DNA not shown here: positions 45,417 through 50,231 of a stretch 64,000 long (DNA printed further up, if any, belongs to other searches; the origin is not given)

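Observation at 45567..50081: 1504-aa multi-GAF/PAS protein combining HD-GYP and GGDEF domains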

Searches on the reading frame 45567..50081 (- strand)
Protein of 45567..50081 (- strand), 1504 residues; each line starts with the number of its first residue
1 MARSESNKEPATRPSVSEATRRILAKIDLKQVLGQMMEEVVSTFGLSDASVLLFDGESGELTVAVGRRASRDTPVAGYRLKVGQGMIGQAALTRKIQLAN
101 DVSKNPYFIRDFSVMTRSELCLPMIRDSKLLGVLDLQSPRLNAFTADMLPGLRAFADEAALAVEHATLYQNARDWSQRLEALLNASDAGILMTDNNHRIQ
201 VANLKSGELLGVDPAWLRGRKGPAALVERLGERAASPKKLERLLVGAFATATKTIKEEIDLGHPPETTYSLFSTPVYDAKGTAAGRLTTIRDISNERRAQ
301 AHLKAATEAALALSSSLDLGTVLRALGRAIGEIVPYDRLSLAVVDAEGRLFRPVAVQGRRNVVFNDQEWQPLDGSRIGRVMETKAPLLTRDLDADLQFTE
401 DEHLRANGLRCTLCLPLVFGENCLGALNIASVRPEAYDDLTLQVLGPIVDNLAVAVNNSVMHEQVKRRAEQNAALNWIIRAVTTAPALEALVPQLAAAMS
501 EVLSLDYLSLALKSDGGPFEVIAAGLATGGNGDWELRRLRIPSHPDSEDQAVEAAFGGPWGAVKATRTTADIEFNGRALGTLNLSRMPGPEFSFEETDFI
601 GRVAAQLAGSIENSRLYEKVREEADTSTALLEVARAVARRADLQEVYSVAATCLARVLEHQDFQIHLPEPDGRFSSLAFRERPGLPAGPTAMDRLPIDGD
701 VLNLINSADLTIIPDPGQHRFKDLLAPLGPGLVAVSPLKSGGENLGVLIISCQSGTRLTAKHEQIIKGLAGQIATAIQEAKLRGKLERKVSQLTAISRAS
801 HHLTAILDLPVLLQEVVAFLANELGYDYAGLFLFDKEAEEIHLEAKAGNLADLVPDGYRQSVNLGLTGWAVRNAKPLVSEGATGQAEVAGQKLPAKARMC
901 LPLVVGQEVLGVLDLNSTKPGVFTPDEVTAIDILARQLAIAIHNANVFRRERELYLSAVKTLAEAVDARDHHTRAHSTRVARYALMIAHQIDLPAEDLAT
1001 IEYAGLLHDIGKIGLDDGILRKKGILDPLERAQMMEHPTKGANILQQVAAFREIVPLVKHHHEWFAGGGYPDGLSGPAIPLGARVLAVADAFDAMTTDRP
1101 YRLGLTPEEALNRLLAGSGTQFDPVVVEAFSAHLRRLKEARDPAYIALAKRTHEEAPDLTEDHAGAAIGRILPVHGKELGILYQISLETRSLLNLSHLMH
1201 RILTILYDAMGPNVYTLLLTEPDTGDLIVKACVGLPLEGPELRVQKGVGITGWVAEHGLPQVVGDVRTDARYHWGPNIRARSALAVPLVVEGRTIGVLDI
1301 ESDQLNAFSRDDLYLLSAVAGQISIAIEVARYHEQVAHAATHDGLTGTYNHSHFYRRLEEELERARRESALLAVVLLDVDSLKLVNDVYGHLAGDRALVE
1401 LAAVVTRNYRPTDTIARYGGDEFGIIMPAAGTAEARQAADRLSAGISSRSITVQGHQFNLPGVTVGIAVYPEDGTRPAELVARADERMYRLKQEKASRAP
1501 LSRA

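Call 4: search_protein_families(library=pfam, proteins=[window:45567-50081:-], max_evalue=0.01)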
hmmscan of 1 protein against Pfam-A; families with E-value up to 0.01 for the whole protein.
window:45567-50081:- (1504 aa): 11 families
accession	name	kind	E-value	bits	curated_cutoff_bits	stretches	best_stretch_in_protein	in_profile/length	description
PF13185.12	GAF_2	-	4.7e-70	234.5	28.6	5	808-943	3-136/136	GAF domain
PF01590.32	GAF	-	4.1e-68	228.4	22.4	5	1195-1327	2-133/133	GAF domain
PF13492.12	GAF_3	-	1.2e-44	152.3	27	3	809-944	2-129/129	GAF domain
PF00990.26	GGDEF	-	3.1e-41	141.3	23.8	1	1340-1496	1-159/161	Diguanylate cyclase, GGDEF domain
PF13487.12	HD_5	-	3.2e-37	128.3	27.2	1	961-1126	2-170/170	HD domain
PF01966.28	HD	-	2.6e-20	73.3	22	1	975-1095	3-116/116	HD domain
PF08448.16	PAS_4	-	9.4e-09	35.9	23.1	1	183-298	1-110/110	PAS fold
PF08668.18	HDOD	-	0.00022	21.2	22.9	1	970-1015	92-135/196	HDOD domain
PF13188.13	PAS_8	-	0.00061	20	21.8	1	177-223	1-44/65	PAS domain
PF12860.13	PAS_7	-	0.0015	19.1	27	1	184-300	2-114/115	PAS fold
PF13426.13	PAS_9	-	0.002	18.8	27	1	188-294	2-102/103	PAS domain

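Call 7: find_homologous_proteins(query=window:45567-50081:-, max_evalue=1e-10)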
Query window:45567-50081:- (1504 aa): 177 proteins with E <= 1e-10 among 8000 candidates; the best 120 are listed.
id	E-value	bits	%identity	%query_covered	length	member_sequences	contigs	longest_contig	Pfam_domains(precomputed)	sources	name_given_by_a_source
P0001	0.0e+0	3327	100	100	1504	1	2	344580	PF13185.13,PF13487.13,PF01966.29,PF01590.33,PF08448.17,PF13492.13,PF00990.27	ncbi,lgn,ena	-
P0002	0.0e+0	2926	88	100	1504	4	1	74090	PF13185.13,PF13487.13,PF01966.29,PF01590.33,PF08448.17,PF13492.13,PF00990.27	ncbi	ncbi:MAG: GAF domain-containing protein [Bacillota bacterium]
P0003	0.0e+0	2405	74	100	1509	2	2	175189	PF13188.14,PF13185.13,PF12860.14,PF13487.13,PF01966.29,PF01590.33,PF08448.17,PF13492.13,PF00989.32,PF00990.27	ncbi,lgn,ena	-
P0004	0.0e+0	1718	55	99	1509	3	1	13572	PF13426.14,PF13188.14,PF13185.13,PF13487.13,PF01966.29,PF01590.33,PF08448.17,PF13492.13,PF00989.32,PF00990.27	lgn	-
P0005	3.0e-104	368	22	62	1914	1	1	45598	PF13185.13,PF01590.33,PF02518.32,PF13492.13,PF00512.32,PF11849.15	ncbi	ncbi:MAG: GAF domain-containing protein [Anaerolineae bacterium]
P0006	4.2e-103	364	32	35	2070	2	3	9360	PF15714.12,PF13185.13,PF13487.13,PF01966.29,PF01590.33,PF13492.13,PF11849.15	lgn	-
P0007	4.6e-94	334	23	63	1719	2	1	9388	PF13185.13,PF01590.33,PF02518.32,PF13492.13,PF00512.32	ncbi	-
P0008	5.7e-91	324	23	69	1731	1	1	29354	PF13185.13,PF01590.33,PF08448.17,PF02518.32,PF13492.13,PF00512.32,PF11849.15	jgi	jgi:GAF domain-containing protein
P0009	8.6e-91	323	25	44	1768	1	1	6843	PF00672.31,PF13185.13,PF02743.25,PF01590.33,PF07730.20,PF02518.32,PF13492.13,PF11849.15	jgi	jgi:GAF domain-containing protein/HAMP domain-containing protein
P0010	3.0e-88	315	23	61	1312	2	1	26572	PF22922.3,PF13185.13,PF01590.33,PF02518.32,PF13492.13,PF00512.32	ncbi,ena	-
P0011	3.1e-88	315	25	44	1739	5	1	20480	PF22922.3,PF13185.13,PF01590.33,PF02518.32,PF13492.13,PF00512.32,PF11849.15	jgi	jgi:GAF domain-containing protein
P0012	7.5e-87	310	23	47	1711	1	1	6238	PF13185.13,PF01590.33,PF02518.32,PF13492.13,PF00512.32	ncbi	-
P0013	3.0e-85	305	24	48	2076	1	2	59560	PF13426.14,PF15714.12,PF13188.14,PF13185.13,PF01590.33,PF08448.17,PF13492.13,PF00989.32,PF11849.15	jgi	jgi:PAS domain S-box-containing protein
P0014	3.3e-85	305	39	21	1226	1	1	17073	PF13185.13,PF01590.33,PF13492.13,PF00990.27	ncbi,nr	ncbi:MAG: GAF domain-containing protein [Armatimonadetes bacterium]|nr:GAF domain-containing protein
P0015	2.5e-83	299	35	27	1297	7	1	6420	PF12728.14,PF00376.30,PF13411.13,PF13185.13,PF13487.13,PF01966.29,PF01590.33,PF13492.13,PF00990.27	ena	-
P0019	3.4e-80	288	46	13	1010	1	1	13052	PF13185.13,PF13487.13,PF01966.29,PF01590.33,PF13492.13,PF00990.27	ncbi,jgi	-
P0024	5.1e-77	278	29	37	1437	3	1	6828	PF12728.14,PF00376.30,PF13185.13,PF13487.13,PF01966.29,PF01590.33,PF13492.13,PF00990.27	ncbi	ncbi:MAG TPA: diguanylate cyclase [Thermoleophilia bacterium]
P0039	7.8e-61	224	31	19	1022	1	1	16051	PF13185.13,PF01590.33,PF13492.13,PF00990.27,PF11849.15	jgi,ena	-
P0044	1.7e-55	206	41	14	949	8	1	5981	PF13487.13,PF01966.29,PF00990.27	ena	-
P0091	2.1e-33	133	35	16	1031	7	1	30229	PF13426.14,PF13185.13,PF01590.33,PF08448.17,PF13492.13,PF16927.12,PF00989.32,PF00990.27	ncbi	-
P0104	3.6e-28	116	31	16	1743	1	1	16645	PF13185.13,PF13492.13,PF13401.13,PF00990.27,PF13191.13,PF07714.24,PF00069.32,PF17874.8,PF01590.33,PF00515.35,PF13424.13,PF28559.1,PF13432.13,PF13181.13,PF07719.24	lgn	-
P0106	6.0e-28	115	36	14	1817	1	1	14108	PF07714.24,PF00069.32,PF13185.13,PF01590.33,PF03109.23,PF13492.13,PF00990.27,PF13191.13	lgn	-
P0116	5.6e-26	109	35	15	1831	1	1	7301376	PF07714.24,PF00069.32,PF13185.13,PF01590.33,PF03109.23,PF19974.6,PF13492.13,PF00990.27,PF13191.13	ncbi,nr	ncbi:MAG: diguanylate cyclase [Deltaproteobacteria bacterium]|nr:diguanylate cyclase [Deltaproteobac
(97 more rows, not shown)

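Call 9: find_encoding_contigs(protein=P0001, flank=10000, max_places=3)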
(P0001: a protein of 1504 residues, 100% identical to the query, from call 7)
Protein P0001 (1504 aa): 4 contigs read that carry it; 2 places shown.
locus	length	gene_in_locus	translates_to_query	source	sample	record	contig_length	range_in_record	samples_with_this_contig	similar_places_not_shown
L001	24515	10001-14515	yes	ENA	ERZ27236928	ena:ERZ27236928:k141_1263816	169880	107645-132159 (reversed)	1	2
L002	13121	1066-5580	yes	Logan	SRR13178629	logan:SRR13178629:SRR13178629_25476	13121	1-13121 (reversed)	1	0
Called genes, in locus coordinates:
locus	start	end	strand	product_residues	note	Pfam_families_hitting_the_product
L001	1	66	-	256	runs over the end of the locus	PF00731:AIRC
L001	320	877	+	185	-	PF14584:DUF4446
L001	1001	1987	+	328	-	PF01551:Peptidase_M23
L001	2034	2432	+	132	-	PF04519:Bactofilin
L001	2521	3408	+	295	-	PF00781:DAGK_cat, PF19279:YegS_C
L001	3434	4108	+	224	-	PF00156:Pribosyltran, PF14681:UPRTase (weak)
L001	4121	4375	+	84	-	PF03698:UPF0180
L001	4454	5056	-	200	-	PF06866:DUF1256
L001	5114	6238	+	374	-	-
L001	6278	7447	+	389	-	-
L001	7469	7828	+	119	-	-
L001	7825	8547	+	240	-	PF02674:Colicin_V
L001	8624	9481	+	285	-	PF21088:MS_channel_1st, PF00924:MS_channel_2nd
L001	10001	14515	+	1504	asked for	PF01590:GAF, PF13185:GAF_2, PF08448:PAS_4, PF01590:GAF, PF13185:GAF_2, PF01590:GAF, PF13185:GAF_2, PF13492:GAF_3, +7 more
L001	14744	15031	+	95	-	PF01250:Ribosomal_S6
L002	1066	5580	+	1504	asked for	PF01590:GAF, PF13185:GAF_2, PF08448:PAS_4, PF01590:GAF, PF13185:GAF_2, PF01590:GAF, PF13185:GAF_2, PF13492:GAF_3, +7 more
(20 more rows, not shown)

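Call 10: list_cluster_members(proteins=[P0001, P0002, P0003, P0004, P0019, P0015, P0024, P0044])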
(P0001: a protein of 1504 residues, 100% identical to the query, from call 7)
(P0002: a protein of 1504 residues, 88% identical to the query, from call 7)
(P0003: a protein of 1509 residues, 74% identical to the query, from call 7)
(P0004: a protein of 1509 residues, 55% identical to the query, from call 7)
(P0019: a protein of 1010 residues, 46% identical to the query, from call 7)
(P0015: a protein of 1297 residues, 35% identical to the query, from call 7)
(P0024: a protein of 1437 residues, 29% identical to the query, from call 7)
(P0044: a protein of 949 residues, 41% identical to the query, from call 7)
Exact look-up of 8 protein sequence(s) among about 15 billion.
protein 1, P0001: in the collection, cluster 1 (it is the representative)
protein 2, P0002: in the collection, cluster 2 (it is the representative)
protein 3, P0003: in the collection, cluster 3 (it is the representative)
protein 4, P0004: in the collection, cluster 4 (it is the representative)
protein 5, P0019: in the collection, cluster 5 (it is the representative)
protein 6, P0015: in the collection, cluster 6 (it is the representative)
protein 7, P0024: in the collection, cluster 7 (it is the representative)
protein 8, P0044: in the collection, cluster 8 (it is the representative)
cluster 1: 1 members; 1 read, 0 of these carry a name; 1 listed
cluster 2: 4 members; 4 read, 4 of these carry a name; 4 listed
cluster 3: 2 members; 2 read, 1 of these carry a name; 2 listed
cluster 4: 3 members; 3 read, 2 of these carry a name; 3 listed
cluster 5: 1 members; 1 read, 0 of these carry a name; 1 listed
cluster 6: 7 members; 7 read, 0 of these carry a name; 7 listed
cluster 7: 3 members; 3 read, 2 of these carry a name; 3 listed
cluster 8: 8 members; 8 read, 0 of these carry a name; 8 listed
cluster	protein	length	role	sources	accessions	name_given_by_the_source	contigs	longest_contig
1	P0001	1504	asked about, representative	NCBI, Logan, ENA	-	-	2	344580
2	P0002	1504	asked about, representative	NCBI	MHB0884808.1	MAG: GAF domain-containing protein [Bacillota bacterium]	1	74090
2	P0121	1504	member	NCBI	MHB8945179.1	MAG: GAF domain-containing protein [Bacillota bacterium]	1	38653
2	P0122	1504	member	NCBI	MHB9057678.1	MAG: GAF domain-containing protein [Bacillota bacterium]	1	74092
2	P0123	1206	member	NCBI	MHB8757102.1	MAG: GAF domain-containing protein, partial [Bacillota bacterium]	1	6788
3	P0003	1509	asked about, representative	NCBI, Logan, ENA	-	-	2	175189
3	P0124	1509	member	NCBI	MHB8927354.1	MAG: GAF domain-containing protein [Bacillota bacterium]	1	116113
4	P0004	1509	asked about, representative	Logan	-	-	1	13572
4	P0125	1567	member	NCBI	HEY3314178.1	MAG TPA: GAF domain-containing protein [Bacillota bacterium]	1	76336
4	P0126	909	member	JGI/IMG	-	diguanylate cyclase (GGDEF)-like protein/putative nucleotidyltransferase with HDIG domain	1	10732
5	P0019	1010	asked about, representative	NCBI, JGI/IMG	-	-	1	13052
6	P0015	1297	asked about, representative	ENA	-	-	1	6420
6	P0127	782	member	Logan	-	-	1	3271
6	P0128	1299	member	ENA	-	-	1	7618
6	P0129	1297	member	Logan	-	-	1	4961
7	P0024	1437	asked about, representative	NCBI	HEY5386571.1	MAG TPA: diguanylate cyclase [Thermoleophilia bacterium]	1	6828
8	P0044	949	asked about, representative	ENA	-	-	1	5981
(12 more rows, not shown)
